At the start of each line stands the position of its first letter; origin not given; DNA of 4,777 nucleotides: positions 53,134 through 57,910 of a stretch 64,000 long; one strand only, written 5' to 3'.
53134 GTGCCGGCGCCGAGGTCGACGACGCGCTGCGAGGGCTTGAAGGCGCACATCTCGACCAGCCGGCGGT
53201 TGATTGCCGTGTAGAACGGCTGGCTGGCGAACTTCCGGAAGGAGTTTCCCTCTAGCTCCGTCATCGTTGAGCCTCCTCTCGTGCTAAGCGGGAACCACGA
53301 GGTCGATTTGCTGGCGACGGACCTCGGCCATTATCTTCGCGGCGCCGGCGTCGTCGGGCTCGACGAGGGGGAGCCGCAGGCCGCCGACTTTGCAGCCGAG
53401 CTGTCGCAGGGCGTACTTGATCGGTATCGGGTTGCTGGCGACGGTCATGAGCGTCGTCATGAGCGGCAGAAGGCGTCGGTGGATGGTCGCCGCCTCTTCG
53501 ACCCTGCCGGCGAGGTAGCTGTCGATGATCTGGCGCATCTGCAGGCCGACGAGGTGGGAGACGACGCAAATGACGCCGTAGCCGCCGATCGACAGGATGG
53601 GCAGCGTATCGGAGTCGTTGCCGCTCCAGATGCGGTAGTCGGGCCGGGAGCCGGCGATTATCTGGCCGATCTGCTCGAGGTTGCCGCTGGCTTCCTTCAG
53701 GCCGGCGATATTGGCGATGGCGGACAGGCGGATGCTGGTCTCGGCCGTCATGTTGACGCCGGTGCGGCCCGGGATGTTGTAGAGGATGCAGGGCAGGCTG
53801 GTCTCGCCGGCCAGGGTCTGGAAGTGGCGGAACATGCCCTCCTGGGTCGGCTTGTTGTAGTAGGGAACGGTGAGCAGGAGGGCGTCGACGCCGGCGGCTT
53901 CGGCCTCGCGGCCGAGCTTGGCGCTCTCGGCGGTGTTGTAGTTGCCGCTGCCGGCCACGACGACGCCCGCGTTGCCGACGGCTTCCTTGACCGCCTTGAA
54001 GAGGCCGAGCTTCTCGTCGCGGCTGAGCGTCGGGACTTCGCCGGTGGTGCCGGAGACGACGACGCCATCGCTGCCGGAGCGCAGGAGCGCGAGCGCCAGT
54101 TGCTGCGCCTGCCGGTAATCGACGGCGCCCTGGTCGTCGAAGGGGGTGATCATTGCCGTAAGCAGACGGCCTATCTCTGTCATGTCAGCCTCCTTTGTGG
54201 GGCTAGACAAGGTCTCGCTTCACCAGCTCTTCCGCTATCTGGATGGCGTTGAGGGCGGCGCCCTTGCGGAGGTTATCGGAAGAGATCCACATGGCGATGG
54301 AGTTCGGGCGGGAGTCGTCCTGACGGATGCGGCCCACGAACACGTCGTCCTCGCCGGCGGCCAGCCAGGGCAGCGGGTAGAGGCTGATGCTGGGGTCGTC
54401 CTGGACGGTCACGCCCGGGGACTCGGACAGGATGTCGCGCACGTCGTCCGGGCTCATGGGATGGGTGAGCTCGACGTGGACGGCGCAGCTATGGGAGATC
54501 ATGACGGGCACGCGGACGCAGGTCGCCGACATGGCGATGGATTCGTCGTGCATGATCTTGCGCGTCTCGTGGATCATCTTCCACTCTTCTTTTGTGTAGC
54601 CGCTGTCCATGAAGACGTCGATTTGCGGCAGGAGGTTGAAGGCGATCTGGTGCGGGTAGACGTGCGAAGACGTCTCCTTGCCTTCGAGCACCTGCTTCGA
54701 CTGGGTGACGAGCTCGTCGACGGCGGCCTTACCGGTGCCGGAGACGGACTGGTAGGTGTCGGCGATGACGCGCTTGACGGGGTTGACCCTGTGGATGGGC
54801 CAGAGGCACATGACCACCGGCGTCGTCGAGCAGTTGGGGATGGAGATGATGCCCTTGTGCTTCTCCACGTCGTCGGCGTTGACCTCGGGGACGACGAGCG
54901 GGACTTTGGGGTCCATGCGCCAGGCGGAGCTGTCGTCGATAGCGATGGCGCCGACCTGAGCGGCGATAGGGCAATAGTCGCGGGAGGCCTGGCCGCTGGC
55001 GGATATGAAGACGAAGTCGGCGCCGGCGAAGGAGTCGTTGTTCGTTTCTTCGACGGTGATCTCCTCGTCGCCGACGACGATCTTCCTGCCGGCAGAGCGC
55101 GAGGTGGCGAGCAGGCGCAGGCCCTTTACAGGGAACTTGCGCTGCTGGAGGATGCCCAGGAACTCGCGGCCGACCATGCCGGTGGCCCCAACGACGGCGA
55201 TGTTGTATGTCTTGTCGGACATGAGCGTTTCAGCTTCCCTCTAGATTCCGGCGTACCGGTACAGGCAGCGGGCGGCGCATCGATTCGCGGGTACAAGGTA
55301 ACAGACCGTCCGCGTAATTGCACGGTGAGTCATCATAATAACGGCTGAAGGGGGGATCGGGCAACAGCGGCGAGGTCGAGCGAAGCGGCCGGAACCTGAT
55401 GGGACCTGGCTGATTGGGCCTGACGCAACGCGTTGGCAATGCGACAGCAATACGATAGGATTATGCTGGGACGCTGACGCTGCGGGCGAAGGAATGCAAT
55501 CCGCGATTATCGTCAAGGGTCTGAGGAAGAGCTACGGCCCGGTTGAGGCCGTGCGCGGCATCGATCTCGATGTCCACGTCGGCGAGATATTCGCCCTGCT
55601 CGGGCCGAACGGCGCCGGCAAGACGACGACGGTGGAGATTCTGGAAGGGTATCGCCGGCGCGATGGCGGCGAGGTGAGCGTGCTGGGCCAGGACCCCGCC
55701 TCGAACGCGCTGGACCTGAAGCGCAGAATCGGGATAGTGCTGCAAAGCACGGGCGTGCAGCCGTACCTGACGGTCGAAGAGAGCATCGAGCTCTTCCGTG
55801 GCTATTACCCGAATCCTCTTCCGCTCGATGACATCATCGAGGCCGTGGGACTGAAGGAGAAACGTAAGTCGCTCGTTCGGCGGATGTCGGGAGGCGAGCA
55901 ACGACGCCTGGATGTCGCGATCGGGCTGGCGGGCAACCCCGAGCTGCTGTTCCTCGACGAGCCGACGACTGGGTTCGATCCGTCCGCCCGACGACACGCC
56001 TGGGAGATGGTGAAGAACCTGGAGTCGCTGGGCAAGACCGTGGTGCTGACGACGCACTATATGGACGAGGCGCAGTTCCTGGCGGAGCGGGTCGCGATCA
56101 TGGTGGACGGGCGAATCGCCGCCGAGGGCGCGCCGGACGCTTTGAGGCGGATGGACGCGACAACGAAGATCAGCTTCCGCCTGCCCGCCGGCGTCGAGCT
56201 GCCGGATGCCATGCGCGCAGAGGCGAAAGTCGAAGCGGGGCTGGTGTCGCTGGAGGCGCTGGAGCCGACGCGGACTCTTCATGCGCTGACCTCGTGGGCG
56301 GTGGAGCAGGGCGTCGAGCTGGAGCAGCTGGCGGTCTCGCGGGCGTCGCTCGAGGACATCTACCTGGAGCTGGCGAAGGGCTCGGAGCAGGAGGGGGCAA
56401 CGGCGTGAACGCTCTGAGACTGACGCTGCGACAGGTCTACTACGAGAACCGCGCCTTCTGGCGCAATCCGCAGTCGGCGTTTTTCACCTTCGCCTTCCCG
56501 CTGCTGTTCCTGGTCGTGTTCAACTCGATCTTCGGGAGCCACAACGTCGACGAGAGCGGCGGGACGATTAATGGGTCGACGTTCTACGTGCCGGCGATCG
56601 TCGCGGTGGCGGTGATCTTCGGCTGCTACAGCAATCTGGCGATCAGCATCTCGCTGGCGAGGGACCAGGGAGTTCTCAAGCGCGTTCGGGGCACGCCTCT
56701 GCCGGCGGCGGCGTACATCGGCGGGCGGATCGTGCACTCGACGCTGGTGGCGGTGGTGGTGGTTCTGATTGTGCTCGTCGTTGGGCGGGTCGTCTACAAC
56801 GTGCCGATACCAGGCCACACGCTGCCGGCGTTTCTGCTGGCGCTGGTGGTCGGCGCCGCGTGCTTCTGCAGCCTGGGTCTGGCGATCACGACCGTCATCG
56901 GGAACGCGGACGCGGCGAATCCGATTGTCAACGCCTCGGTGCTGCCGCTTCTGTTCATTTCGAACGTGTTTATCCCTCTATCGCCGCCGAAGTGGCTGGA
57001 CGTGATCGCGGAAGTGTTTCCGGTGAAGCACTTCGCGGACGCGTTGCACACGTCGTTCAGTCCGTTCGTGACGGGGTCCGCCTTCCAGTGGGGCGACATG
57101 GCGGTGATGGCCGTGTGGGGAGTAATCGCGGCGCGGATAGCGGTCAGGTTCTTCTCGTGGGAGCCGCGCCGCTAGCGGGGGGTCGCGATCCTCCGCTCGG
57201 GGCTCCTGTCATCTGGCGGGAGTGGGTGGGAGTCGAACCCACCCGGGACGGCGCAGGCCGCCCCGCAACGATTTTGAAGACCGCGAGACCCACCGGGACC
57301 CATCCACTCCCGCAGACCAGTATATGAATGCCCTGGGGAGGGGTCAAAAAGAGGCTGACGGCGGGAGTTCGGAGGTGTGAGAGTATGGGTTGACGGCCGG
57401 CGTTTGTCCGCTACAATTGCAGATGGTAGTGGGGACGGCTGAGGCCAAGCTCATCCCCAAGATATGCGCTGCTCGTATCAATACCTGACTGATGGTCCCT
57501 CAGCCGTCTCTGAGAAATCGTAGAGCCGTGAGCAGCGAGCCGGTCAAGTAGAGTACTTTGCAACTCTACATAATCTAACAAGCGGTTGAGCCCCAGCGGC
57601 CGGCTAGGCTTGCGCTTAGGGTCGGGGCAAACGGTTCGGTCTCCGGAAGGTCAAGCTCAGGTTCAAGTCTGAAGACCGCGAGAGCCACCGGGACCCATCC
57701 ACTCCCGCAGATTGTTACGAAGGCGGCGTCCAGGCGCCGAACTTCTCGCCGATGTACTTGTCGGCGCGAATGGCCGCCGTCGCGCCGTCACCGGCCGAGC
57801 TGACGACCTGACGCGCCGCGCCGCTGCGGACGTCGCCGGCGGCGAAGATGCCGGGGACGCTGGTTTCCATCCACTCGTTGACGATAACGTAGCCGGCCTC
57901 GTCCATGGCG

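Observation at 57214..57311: Candidate selC (tRNA-Sec) next to trxB: the organism may decode UGA as selenocysteine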

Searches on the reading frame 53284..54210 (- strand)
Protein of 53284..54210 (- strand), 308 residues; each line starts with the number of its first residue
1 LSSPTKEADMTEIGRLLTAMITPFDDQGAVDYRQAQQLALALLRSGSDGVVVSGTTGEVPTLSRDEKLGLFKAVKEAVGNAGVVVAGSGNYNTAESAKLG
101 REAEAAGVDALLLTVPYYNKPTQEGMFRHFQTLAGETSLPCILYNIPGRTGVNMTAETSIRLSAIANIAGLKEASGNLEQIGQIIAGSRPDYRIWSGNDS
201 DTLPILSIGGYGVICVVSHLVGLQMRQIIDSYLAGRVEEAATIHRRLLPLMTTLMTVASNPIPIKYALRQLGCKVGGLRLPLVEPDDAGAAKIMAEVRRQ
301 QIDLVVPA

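Call 8: search_protein_families(library=pfam, proteins=[window:53284-54210:-])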
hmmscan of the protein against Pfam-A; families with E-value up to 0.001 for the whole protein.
window:53284-54210:- (308 aa): 1 family
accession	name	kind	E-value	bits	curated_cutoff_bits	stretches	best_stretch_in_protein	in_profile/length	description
PF00701.28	DHDPS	-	1.3e-85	287.1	22.1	1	14-297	3-286/289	Dihydrodipicolinate synthetase family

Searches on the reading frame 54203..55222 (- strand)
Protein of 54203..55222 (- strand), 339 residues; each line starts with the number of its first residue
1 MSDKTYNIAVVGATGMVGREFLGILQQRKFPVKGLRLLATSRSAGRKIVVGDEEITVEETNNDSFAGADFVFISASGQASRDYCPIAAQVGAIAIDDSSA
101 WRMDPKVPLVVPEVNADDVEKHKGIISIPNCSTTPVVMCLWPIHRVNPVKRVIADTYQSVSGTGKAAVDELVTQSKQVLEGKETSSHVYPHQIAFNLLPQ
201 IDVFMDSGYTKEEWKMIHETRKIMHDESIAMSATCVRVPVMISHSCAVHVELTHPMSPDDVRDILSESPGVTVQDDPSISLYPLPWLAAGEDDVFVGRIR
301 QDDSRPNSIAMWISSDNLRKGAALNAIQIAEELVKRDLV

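Call 8: search_protein_families(library=pfam, proteins=[window:54203-55222:-])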
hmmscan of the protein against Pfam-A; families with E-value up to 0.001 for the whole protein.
window:54203-55222:- (339 aa): 2 families
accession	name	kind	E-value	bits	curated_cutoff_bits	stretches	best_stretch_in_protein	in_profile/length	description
PF02774.23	Semialdhyde_dhC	-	5.3e-53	180.3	26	1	141-320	2-184/184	Semialdehyde dehydrogenase, dimerisation domain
PF01118.30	Semialdhyde_dh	-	8.8e-31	107.3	26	1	7-121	1-120/121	Semialdehyde dehydrogenase, NAD binding domain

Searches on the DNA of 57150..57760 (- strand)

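Call 16: search_dna_similar(query=window:57214-57311:-, collection=ecoli_genomes, mode=distant, max_rows=3, max_evalue=10)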
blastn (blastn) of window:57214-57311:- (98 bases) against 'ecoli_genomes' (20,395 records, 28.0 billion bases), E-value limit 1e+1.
No match.

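Call 22: search_rna_families(source=window, start=57150, end=57760, threshold=evalue, max_evalue=10, show_alignments=2)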
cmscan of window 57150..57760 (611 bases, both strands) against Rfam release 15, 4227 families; matches with E-value up to 10: 5.
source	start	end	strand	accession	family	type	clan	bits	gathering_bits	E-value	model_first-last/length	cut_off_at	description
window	57218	57311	-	RF01852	tRNA-Sec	Gene; tRNA;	CL00001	71.6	47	1.1e-14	1-91/91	no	Selenocysteine transfer RNA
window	57201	57265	-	RF00233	Tymo_tRNA-like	Cis-reg;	-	16.1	40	0.76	1-84/84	no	Tymovirus/Pomovirus/Furovirus tRNA-like 3' UTR element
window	57218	57276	+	RF04351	Plastid-psbl-rps4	Cis-reg;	-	15.7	68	2.1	1-53/53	no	Plastid-psbl-rps4 3UTR RNA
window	57434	57531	+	RF03539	Flavi_NKV_xrRNA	Cis-reg;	-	14.4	50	6.8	1-84/84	no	No-known vector Flavivirus exoribonuclease-resistant RNA element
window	57231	57361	-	RF01955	NEAT1_1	Gene; lncRNA;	-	14.1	50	4.1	1-122/122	no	Nuclear enriched abundant transcript 1 conserved region 1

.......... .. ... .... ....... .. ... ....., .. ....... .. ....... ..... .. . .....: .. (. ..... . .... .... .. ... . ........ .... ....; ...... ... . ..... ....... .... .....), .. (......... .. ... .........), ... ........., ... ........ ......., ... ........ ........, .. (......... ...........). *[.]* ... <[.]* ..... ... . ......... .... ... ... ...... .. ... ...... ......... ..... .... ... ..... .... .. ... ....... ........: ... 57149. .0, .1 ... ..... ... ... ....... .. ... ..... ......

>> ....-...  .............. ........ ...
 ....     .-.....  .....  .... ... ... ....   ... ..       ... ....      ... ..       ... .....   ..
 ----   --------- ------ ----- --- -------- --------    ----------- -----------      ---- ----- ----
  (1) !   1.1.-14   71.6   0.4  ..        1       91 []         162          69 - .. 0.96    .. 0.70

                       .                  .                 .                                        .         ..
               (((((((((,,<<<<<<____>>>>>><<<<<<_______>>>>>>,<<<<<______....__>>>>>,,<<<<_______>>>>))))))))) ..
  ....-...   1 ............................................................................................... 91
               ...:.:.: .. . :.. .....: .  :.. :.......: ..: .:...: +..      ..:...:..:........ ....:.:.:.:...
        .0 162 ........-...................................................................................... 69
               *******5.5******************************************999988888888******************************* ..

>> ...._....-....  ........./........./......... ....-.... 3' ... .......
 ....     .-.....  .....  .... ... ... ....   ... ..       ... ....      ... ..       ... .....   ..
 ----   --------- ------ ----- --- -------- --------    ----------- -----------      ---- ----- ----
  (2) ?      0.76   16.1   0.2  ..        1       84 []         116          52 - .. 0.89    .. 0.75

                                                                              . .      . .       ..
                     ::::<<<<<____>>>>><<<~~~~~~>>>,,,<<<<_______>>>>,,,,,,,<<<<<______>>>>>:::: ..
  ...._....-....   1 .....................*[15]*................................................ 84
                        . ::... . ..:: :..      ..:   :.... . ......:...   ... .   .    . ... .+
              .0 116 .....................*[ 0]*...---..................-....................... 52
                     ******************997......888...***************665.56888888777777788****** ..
